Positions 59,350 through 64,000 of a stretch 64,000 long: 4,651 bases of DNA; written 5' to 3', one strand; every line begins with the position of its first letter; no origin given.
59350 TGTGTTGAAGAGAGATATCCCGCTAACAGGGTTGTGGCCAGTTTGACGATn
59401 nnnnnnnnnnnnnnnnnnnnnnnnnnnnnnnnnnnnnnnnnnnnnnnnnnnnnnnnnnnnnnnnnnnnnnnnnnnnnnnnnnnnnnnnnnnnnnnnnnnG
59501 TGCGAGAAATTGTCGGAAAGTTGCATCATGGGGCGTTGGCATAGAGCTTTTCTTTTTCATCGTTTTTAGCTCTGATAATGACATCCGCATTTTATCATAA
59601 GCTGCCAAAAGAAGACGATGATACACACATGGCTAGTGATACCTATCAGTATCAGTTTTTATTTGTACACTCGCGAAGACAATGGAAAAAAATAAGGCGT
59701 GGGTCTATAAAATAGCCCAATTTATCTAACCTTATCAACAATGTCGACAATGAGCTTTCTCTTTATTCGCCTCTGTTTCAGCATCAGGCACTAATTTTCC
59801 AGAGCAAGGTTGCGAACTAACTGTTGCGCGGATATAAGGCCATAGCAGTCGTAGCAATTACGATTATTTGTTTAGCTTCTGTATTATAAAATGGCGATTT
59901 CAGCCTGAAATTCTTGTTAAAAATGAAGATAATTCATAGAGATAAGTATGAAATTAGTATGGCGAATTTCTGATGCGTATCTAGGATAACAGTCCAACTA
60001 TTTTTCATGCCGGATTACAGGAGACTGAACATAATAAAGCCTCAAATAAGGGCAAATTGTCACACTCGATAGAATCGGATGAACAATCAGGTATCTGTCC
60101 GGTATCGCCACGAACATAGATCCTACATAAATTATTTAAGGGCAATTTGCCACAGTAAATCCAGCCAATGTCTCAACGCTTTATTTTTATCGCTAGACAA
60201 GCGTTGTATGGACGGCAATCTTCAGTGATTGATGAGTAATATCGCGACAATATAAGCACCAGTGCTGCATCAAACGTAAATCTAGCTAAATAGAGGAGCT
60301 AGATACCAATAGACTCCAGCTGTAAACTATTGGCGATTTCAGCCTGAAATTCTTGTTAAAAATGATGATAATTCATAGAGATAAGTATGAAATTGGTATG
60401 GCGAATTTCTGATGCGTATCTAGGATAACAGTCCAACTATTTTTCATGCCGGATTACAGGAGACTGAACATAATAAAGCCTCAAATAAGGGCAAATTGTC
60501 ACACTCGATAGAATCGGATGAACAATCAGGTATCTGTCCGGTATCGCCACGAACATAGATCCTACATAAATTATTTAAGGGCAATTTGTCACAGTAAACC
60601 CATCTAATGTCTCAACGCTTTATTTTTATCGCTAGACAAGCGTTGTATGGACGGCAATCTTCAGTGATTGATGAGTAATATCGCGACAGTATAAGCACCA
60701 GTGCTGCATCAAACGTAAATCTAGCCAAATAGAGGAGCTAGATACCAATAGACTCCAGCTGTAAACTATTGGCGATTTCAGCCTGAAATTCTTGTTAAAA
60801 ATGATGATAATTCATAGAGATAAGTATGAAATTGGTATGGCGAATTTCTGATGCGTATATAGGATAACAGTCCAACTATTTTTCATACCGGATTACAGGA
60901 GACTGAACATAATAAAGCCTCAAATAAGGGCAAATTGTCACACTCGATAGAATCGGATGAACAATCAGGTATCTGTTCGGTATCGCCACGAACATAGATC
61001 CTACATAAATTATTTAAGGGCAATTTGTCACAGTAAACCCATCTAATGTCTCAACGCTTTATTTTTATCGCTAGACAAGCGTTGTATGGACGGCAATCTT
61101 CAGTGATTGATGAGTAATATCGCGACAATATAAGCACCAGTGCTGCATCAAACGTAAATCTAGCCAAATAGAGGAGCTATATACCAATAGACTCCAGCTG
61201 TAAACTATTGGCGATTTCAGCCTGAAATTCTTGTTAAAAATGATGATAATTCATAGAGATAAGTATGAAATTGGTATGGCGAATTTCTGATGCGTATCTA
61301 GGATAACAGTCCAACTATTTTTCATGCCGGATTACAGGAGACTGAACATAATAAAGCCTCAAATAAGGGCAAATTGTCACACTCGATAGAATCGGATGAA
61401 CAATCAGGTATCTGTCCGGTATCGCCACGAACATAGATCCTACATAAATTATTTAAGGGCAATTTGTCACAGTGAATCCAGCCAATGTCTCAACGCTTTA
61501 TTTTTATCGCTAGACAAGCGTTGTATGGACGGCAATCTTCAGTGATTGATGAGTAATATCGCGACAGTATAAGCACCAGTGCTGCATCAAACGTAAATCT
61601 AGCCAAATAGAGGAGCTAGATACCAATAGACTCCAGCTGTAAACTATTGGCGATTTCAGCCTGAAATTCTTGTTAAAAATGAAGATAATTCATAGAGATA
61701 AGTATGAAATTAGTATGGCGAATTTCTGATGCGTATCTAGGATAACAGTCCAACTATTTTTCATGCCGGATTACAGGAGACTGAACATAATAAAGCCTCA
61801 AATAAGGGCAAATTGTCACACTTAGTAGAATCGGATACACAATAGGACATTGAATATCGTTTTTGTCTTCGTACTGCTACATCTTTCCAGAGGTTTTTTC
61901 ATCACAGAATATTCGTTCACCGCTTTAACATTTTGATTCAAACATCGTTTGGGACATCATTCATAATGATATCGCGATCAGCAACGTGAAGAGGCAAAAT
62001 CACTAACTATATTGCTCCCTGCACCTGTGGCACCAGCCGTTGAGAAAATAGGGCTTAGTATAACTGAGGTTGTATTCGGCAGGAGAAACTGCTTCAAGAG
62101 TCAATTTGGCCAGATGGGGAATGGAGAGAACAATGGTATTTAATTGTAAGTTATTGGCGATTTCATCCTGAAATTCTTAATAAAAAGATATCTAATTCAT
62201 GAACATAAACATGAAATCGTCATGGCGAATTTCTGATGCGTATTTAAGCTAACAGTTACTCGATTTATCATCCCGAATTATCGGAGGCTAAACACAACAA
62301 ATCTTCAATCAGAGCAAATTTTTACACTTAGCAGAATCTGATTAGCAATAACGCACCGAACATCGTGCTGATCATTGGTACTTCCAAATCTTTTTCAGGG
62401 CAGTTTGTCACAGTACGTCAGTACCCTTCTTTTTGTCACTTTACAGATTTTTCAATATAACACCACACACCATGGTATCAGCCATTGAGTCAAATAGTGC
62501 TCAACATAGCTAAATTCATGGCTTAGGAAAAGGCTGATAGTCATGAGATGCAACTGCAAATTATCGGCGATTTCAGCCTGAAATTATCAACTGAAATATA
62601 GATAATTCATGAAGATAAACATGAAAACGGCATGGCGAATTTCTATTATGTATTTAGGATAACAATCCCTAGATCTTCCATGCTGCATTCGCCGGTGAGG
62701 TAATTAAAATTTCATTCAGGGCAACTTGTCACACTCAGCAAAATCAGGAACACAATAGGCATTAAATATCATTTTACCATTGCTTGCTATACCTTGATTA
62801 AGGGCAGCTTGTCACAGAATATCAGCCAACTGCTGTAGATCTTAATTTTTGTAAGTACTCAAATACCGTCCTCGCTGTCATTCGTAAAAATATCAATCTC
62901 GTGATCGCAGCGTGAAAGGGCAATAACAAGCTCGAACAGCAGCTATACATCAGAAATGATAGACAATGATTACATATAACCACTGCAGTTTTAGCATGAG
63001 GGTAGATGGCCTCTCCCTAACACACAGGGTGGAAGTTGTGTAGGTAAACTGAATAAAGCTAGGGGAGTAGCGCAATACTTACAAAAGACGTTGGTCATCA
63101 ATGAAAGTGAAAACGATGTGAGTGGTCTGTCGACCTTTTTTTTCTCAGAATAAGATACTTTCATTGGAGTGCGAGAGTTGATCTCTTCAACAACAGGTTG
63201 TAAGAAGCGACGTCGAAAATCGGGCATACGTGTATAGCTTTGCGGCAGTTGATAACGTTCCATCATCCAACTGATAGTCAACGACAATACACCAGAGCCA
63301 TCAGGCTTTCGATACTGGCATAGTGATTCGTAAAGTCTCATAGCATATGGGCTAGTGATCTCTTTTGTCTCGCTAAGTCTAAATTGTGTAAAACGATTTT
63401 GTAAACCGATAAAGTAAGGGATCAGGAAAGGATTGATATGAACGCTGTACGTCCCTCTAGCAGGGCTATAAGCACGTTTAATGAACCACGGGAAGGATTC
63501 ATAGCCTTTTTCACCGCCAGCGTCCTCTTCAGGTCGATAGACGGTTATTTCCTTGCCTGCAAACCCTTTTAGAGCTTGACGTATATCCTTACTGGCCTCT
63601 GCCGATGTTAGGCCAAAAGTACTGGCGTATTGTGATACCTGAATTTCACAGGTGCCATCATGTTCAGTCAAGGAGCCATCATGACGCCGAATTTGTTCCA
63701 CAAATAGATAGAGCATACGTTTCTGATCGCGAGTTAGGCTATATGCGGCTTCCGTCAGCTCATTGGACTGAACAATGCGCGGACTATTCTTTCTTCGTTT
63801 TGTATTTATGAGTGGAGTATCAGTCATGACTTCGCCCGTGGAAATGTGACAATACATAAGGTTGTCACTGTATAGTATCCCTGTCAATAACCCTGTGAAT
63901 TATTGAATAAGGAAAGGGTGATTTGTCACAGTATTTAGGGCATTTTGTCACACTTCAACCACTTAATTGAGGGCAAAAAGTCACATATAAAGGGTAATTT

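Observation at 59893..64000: RepFIA replicon with an incC-like iteron region amplified as 439-bp tandem repeats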

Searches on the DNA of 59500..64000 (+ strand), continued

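Call 70: get_annotated_region(hit=H37, flank=3000)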
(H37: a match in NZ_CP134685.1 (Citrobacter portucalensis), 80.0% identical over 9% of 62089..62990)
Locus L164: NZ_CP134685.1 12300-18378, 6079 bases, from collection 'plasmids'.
description: Citrobacter portucalensis strain 64A:C plasmid unnamed2, complete sequence
organism: Citrobacter portucalensis (NCBI taxid 1639133)
taxonomy: Bacteria; Pseudomonadota; Gammaproteobacteria; Enterobacterales; Enterobacteriaceae; Citrobacter; Citrobacter portucalensis
host: -; source: Larus michahellis,bacteria,cloaca; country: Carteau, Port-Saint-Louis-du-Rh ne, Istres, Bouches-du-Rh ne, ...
typing (MOB-suite, as given by PLSDB): conjugative; replicon IncFII; relaxase MOBF; mating-pair formation MPF_F
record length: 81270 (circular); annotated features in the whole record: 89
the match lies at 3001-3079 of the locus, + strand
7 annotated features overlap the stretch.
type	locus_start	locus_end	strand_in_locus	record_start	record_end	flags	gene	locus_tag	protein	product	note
CDS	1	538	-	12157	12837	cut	-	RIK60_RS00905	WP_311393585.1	DNA methylase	-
CDS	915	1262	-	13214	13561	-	-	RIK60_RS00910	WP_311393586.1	hypothetical protein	-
CDS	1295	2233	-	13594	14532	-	-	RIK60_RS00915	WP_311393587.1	DUF1281 domain-containing protein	-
CDS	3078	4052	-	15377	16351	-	-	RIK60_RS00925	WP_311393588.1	ParB family protein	-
CDS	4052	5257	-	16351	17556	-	-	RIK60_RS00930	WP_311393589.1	AAA family ATPase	-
CDS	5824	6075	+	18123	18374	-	-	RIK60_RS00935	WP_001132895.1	type II toxin-antitoxin system Phd/YefM family antitoxin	GO:0045927 - positive regulation of growth [Evidence IEA]; GO:0006355 - regulation of DNA-templated transcription ...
CDS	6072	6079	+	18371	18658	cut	-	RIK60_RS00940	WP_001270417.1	type II toxin-antitoxin system RelE/ParE family toxin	GO:0030541 - plasmid partitioning [Evidence IEA]; GO:0051290 - protein heterotetramerization [Evidence IEA]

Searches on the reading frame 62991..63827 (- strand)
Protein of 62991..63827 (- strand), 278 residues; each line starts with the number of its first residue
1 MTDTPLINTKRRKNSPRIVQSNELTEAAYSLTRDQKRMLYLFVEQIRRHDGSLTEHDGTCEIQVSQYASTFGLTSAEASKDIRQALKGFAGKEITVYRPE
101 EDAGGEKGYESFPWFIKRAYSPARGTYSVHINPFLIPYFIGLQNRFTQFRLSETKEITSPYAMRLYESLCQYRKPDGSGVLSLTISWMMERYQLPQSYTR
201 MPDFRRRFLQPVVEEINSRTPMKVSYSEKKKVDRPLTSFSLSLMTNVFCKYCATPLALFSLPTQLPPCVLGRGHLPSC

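Call 14: find_encoding_contigs(protein=window:62991-63827:-, flank=10000, max_places=6)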
Protein window:62991-63827:- (278 aa): no gene with exactly this product is on record in the collection.
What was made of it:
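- Tried and rejected: An exact-protein look-up of the frameshifted RepE found nothing (call 14).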

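Call 18: find_related_loci(query=window:63138-63827:-, collection=genome_contigs, flank=10000)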
Query window:63138-63827:- (230 aa) in genome_contigs; peptide patterns used: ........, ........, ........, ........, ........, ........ (x = any residue, [..] = any of these).
129 stretches matched a pattern; 27 encode a relative of the query (tblastn E <= 1e-3); 27 distinct loci.
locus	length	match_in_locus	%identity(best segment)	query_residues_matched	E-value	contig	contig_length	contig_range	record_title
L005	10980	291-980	88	1-230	1e-140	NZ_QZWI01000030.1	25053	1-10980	Rahnella bruchi strain DSM 27398 contig_0030, whole genome shotgun sequence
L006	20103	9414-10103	88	1-230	1e-140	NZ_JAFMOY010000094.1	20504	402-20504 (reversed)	Rahnella ecdela strain FRB 231 NODE_40_length_20504_cov_41.311822, whole genome shotgun sequence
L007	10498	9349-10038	85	1-230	1e-138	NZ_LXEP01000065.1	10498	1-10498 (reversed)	Buttiauxella gaviniae ATCC 51604 Sequence00065, whole genome shotgun sequence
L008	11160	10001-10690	84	1-230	2e-138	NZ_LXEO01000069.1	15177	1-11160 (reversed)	Buttiauxella noackiae ATCC 51607 Sequence00069, whole genome shotgun sequence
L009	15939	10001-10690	83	1-230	3e-136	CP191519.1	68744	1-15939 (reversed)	Citrobacter sp. OP27 plasmid unnamed, complete sequence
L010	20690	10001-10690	84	1-230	6e-136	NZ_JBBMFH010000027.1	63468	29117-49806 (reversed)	Enterobacter intestinihominis strain CLA-AC-H004 CLA-AC-H004_contig_27_length_63468, whole genome shotgun sequence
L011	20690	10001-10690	84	1-230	6e-136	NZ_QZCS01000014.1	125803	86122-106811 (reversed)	Enterobacter chuandaensis strain 090028 14, whole genome shotgun sequence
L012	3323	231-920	83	1-230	4e-140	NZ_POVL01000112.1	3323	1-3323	Enterobacter sichuanensis strain WCHECL1597 112, whole genome shotgun sequence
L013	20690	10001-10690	83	1-230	3e-135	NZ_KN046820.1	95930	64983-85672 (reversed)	Klebsiella pneumoniae strain ATCC 13883 scaffold3, whole genome shotgun sequence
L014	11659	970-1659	83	1-230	3e-135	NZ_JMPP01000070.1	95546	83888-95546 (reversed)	Raoultella planticola ATCC 33531 GRPL.assembly.70, whole genome shotgun sequence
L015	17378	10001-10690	83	1-230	3e-135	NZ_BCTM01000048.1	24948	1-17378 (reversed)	Kluyvera cryocrescens NBRC 102467, whole genome shotgun sequence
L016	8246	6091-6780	83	1-230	3e-135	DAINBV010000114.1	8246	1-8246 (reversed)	MAG TPA_asm: Geobacteraceae bacterium isolate CTOTU26084 NODE_5944_length_8246_cov_3.517397, whole genome shotgun sequen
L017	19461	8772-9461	83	1-230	4e-135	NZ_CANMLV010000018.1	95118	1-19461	Uncultured Cedecea sp. isolate 73.fasta NODE_18, whole genome shotgun sequence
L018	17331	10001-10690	83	1-230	9e-135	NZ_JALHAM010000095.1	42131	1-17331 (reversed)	Dryocola clanedunensis strain H11S18 NODE_28_length_42131_cov_27.570874, whole genome shotgun sequence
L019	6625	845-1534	83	1-230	6e-135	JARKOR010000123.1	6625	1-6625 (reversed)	MAG: Candidatus Nanosynbacter sp. isolate D148_maxbin.008 k141_70737, whole genome shotgun sequence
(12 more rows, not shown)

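Call 43: search_protein_families(library=pfam, proteins=[window:62991-63827:-])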
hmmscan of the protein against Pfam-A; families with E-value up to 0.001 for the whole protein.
window:62991-63827:- (278 aa): 2 families
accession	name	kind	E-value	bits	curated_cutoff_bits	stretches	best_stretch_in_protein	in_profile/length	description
PF01051.27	Rep3_N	-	5.5e-32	111.5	22.4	1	18-170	2-141/141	Initiator Replication protein, WH1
PF21205.3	Rep3_C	-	8.2e-14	52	21.1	1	184-240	1-56/59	Initiator Rep protein, WH2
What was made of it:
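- Checked: The gene is on the minus strand (63827 down to 62991 as an open frame) and has Pfam Rep3_N and Rep3_C domains (call 43).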
